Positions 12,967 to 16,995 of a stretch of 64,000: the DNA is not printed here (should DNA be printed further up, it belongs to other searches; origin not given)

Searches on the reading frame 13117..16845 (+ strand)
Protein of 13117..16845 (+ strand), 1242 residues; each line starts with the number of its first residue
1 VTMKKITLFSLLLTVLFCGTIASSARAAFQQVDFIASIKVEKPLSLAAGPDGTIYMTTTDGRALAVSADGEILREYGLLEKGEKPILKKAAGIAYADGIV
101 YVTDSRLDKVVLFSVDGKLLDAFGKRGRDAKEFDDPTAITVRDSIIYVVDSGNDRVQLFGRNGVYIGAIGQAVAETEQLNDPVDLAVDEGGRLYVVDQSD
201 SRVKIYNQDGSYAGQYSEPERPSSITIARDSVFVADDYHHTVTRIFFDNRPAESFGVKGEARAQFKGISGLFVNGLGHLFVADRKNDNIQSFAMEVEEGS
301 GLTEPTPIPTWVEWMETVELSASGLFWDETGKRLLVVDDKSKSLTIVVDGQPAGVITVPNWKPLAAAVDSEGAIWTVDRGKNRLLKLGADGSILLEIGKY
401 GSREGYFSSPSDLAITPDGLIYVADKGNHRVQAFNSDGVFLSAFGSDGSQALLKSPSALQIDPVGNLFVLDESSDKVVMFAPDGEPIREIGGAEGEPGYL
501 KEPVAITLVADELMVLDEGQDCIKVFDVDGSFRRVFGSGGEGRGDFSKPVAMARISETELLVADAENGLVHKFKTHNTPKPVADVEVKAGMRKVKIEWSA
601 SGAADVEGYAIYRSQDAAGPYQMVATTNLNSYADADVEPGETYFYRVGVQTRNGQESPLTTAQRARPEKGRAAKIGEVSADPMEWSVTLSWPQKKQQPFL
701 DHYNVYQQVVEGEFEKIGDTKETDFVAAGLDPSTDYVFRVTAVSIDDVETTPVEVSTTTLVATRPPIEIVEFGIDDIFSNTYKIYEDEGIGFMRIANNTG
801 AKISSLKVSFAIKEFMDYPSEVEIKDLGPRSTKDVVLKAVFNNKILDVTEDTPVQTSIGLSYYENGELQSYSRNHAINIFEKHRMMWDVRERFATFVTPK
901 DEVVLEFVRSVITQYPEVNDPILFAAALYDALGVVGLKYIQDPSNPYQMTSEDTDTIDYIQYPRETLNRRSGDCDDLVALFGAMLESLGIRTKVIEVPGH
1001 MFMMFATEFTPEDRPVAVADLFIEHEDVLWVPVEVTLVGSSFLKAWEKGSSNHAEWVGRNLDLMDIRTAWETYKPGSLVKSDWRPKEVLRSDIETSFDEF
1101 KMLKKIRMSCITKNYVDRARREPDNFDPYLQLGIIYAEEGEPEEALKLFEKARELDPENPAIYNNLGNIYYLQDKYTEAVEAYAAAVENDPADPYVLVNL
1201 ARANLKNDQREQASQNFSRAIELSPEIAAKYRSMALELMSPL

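Call 41: search_protein_families(library=pfam, proteins=[window:13117-16845:+], max_evalue=0.000001)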
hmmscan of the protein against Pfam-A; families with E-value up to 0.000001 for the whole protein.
window:13117-16845:+ (1242 aa): 16 families
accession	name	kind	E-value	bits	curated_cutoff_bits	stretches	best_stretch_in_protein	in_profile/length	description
PF01436.27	NHL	-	1.8e-33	113.4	20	1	407-434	1-28/28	NHL repeat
PF00515.34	TPR_1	-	2.2e-19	68.8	27.8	1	1161-1191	2-32/34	Tetratricopeptide repeat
PF07719.23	TPR_2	-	4.1e-19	67.5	27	0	1129-1159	4-34/34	Tetratricopeptide repeat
PF13414.12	TPR_11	-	1.9e-15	56.7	26.8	1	1135-1173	3-41/42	TPR repeat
PF13181.12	TPR_8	-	5.6e-15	54.6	25.7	0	1162-1192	3-33/34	Tetratricopeptide repeat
PF13431.12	TPR_17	-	1e-14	53.9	24.4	0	1148-1180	1-33/34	Tetratricopeptide repeat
PF14559.12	TPR_19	-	5.4e-13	49.5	25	1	1137-1196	2-61/68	Tetratricopeptide repeat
PF13432.12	TPR_16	-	1.3e-12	48.4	32.7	1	1130-1194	1-65/65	Tetratricopeptide repeat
PF13424.12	TPR_12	-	1.7e-12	47.8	30.1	1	1129-1190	6-75/77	Tetratricopeptide repeat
PF13428.12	TPR_14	-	3.6e-12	46.1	23.5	0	1128-1168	3-43/44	Tetratricopeptide repeat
PF17170.10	DUF5128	-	5.7e-12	45.9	22.9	0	79-163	35-121/321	6-bladed beta-propeller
PF00041.27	fn3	-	3e-11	43.8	25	0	681-746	10-72/84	Fibronectin type III domain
PF25021.1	TEN_NHL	-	8.6e-11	41.8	27.1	0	402-433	324-355/357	Teneurin NHL domain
PF13176.12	TPR_7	-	1.4e-08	34.6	27.9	0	1130-1160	3-35/36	Tetratricopeptide repeat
PF08450.18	SGL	-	2e-08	34.6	26.3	0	37-227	36-232/246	SMP-30/Gluconolactonase/LRE-like region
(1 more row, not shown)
